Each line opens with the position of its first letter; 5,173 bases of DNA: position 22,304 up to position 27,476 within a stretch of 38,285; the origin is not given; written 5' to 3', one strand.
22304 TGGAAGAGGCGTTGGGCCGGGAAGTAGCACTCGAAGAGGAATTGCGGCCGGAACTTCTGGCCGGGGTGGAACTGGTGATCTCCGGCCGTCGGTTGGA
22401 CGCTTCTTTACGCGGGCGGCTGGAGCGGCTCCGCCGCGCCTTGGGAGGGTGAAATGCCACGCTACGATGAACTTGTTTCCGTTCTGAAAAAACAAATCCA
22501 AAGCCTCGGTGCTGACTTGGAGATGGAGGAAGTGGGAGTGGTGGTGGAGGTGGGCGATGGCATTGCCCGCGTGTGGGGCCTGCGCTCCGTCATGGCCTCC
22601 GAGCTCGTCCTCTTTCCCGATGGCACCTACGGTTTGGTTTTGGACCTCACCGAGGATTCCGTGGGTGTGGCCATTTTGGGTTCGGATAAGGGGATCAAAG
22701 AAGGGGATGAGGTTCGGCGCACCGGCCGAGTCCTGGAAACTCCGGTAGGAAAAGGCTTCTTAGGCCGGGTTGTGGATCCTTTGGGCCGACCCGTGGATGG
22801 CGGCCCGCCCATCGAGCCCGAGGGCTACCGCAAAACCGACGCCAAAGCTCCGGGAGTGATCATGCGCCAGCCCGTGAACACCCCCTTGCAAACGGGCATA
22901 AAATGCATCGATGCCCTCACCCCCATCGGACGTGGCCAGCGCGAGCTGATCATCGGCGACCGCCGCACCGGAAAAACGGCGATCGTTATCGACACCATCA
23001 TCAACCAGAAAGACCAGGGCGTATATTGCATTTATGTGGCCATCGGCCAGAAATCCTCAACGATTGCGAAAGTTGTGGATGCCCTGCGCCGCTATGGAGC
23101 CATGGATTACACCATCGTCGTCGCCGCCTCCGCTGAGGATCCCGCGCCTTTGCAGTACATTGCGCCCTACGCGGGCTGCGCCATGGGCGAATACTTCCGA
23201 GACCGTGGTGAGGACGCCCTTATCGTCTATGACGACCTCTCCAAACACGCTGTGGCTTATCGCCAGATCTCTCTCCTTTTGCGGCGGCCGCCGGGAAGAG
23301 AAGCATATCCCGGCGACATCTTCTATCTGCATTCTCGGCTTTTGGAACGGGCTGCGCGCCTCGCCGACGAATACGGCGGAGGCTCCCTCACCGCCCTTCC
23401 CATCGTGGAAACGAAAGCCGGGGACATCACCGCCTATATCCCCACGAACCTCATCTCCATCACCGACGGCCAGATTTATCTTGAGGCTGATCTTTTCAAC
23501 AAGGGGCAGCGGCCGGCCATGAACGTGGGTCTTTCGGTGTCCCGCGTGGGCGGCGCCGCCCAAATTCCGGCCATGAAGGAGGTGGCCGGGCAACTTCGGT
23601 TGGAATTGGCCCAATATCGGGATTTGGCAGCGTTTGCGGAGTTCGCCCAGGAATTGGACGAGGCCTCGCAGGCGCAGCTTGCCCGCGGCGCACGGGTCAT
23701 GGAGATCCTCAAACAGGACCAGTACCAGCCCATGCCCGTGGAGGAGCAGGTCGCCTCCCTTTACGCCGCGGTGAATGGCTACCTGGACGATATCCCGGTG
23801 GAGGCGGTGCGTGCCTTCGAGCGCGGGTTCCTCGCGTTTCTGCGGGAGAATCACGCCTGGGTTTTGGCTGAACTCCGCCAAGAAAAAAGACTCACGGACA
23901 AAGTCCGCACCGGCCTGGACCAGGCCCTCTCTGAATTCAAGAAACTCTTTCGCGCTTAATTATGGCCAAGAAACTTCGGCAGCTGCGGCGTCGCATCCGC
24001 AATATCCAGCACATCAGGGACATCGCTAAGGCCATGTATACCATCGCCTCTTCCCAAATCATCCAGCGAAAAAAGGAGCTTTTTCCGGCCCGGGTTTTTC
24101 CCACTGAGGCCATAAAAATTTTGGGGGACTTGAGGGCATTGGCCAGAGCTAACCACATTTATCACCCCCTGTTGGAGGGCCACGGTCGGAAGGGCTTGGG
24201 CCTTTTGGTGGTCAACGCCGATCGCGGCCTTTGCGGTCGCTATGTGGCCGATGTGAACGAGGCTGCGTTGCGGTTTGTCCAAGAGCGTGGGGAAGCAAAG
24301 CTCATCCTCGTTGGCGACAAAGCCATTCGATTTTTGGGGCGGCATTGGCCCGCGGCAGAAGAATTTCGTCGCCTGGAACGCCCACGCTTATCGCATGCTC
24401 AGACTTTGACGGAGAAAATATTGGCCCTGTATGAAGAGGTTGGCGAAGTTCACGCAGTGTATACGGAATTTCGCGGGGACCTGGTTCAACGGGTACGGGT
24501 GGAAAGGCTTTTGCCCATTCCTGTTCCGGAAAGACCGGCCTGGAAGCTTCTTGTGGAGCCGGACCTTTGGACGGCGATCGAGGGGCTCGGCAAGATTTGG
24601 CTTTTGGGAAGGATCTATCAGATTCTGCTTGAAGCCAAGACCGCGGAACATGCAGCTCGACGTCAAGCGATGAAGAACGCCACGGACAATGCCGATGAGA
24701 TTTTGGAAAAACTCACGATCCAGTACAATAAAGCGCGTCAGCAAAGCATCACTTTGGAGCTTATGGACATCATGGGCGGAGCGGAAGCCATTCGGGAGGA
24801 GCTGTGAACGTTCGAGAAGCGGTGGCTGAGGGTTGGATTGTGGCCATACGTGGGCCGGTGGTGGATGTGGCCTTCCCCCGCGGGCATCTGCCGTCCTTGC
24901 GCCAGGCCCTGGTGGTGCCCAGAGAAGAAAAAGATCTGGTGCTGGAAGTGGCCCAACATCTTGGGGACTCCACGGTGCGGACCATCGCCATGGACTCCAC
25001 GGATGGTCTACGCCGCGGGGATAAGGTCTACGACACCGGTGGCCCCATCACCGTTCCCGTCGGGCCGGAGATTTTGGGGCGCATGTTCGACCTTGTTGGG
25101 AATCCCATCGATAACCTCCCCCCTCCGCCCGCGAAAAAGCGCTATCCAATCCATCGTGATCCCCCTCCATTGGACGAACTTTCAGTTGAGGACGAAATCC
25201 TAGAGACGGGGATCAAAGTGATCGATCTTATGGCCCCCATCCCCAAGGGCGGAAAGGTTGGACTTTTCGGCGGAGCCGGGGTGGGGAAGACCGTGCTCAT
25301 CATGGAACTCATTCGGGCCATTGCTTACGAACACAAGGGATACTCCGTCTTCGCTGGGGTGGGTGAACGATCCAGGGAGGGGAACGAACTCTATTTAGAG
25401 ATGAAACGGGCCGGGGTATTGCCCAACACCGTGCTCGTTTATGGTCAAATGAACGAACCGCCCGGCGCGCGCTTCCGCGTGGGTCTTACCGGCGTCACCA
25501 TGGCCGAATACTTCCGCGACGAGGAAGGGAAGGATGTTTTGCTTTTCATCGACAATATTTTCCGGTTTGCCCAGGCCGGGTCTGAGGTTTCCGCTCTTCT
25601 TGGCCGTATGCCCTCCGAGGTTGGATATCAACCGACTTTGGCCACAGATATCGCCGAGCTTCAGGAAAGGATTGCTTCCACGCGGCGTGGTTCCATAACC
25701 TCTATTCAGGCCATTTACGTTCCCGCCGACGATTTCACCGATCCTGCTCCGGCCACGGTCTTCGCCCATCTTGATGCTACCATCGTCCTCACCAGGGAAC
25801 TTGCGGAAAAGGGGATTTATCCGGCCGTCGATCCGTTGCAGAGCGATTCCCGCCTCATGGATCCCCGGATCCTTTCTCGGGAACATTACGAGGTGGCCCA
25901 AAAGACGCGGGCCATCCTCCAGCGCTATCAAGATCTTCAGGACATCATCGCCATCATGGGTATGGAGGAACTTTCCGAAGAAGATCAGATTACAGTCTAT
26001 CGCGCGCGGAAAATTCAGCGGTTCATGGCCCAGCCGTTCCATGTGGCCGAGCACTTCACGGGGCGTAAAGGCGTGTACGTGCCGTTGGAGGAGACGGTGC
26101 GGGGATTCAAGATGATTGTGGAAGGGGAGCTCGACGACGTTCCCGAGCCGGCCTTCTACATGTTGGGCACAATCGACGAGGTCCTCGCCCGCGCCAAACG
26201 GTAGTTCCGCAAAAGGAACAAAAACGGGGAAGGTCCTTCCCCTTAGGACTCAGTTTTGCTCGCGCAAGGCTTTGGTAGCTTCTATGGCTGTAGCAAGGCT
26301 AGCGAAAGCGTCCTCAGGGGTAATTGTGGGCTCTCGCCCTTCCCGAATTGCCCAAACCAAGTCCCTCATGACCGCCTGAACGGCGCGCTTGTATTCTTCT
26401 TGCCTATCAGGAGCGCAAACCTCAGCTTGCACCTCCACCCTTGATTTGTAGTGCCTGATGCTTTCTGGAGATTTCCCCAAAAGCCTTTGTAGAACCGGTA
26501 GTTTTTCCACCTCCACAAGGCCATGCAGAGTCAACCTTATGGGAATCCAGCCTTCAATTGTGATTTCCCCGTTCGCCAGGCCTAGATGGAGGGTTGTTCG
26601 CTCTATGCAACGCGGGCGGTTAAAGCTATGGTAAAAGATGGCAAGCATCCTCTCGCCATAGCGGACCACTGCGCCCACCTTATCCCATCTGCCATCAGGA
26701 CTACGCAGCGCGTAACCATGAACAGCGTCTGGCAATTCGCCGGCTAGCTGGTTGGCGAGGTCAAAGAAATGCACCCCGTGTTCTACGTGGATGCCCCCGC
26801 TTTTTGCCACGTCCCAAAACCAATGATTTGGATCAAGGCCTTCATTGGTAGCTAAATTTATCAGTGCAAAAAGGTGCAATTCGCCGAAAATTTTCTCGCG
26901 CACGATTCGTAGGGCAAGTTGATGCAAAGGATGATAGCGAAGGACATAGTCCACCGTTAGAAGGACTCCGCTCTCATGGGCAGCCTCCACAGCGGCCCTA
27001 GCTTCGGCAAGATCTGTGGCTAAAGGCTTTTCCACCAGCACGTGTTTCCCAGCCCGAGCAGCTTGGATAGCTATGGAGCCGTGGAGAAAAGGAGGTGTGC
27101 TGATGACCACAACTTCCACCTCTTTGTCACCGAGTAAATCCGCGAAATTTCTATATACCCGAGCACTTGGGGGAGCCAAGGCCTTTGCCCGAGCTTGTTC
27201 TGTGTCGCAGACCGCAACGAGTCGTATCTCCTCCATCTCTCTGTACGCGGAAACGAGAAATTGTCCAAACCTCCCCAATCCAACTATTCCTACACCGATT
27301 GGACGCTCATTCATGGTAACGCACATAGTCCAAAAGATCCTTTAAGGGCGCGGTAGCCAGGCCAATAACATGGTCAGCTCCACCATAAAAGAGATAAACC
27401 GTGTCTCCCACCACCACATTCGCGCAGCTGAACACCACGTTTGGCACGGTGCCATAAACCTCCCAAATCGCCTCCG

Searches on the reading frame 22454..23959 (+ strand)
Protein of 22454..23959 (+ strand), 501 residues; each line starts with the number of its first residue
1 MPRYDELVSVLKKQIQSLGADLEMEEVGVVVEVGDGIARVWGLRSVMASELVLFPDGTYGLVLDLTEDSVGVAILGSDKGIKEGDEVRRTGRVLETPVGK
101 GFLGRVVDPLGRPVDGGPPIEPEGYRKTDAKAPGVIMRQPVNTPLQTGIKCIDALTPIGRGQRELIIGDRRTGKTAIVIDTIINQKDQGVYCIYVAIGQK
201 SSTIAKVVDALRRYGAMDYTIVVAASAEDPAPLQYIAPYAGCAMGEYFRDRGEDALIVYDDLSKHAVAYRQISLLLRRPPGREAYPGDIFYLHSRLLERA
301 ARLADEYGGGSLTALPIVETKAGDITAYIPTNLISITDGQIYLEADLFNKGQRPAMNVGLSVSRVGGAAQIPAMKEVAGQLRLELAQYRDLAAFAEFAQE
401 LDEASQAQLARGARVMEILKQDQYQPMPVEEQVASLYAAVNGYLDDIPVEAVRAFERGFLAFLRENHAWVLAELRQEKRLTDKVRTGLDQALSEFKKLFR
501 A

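Call 46: search_protein_families(library=pfam, proteins=[window:22454-23959:+], max_evalue=0.00001)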
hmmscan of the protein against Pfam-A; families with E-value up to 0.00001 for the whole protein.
window:22454-23959:+ (501 aa): 3 families
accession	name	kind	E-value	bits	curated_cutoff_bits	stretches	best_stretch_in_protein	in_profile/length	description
PF00006.31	ATP-synt_ab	-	2.6e-83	279.3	29.5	1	148-363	1-213/213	ATP synthase alpha/beta family, nucleotide-binding domain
PF00306.32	ATP-synt_ab_C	-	1.5e-47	161.5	27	1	370-495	1-126/126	ATP synthase alpha/beta chain, C terminal domain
PF02874.29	ATP-synt_ab_N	-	5.1e-16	59.4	20.9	1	24-91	2-69/69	ATP synthase alpha/beta family, beta-barrel domain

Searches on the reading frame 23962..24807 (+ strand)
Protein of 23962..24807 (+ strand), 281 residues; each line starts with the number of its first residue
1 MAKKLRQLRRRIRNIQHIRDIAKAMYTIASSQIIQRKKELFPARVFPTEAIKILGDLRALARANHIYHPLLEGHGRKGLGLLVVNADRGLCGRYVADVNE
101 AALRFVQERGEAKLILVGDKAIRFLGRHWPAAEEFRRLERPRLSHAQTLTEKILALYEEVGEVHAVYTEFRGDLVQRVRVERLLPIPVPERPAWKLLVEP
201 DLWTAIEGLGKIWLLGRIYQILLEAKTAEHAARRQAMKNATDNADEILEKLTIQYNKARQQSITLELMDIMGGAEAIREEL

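Call 46: search_protein_families(library=pfam, proteins=[window:23962-24807:+], max_evalue=0.00001)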
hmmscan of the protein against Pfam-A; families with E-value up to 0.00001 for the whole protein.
window:23962-24807:+ (281 aa): 1 family
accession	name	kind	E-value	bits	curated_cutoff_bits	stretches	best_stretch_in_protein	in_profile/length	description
PF00231.24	ATP-synt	-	1.3e-65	222.4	39.9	1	4-277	1-285/285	ATP synthase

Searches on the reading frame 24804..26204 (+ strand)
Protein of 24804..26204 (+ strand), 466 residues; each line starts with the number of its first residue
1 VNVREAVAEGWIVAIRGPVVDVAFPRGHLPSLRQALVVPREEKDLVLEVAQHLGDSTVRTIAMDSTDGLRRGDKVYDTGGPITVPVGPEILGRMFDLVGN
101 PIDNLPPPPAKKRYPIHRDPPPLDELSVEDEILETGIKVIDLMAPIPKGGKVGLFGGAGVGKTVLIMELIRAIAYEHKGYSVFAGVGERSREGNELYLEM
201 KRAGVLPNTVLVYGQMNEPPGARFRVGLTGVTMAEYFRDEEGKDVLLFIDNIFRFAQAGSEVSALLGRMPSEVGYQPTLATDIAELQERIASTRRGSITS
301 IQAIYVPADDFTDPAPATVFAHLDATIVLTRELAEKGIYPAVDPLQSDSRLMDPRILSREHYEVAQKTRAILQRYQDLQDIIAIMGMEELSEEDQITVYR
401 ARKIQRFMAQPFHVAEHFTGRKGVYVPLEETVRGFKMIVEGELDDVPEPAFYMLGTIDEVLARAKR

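Call 46: search_protein_families(library=pfam, proteins=[window:24804-26204:+], max_evalue=0.00001)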
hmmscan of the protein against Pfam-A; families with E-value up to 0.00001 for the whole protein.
window:24804-26204:+ (466 aa): 3 families
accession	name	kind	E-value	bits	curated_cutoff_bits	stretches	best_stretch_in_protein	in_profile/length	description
PF00006.31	ATP-synt_ab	-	1.8e-77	260.2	29.5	1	136-349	1-213/213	ATP synthase alpha/beta family, nucleotide-binding domain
PF02874.29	ATP-synt_ab_N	-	2.8e-22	79.4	20.9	1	12-79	1-69/69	ATP synthase alpha/beta family, beta-barrel domain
PF22919.1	ATP-synt_VA_C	-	2.9e-17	63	24.7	1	357-445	8-99/101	C-terminal domain of V and A type ATP synthase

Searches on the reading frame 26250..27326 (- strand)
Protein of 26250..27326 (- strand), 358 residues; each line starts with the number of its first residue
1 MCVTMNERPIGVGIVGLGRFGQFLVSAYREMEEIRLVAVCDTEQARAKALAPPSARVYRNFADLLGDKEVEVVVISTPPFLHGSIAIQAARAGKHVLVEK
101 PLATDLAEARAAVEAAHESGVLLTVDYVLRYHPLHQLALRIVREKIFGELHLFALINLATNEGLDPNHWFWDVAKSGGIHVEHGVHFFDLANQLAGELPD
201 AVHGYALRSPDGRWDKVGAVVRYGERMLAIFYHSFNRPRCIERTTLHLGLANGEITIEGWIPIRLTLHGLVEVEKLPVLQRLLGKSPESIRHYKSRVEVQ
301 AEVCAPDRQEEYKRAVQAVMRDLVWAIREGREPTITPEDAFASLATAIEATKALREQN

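Call 8: search_protein_families(library=pfam, proteins=[window:26250-27326:-], max_evalue=0.001)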
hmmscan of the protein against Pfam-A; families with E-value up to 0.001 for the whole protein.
window:26250-27326:- (358 aa): 4 families
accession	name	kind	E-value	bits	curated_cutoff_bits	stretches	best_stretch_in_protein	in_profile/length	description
PF01408.29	GFO_IDH_MocA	-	6.3e-30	104.8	24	1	10-127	1-120/120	Oxidoreductase family, NAD-binding Rossmann fold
PF22725.1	GFO_IDH_MocA_C3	-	5.1e-11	43.1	27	1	136-239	2-108/124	GFO/IDH/MocA C-terminal domain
PF02894.22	GFO_IDH_MocA_C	-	1.5e-08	35.1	22.9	1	144-207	6-70/218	Oxidoreductase family, C-terminal alpha/beta domain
PF03447.22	NAD_binding_3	-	5.9e-07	30.6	24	1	16-123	1-113/116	Homoserine dehydrogenase, NAD binding domain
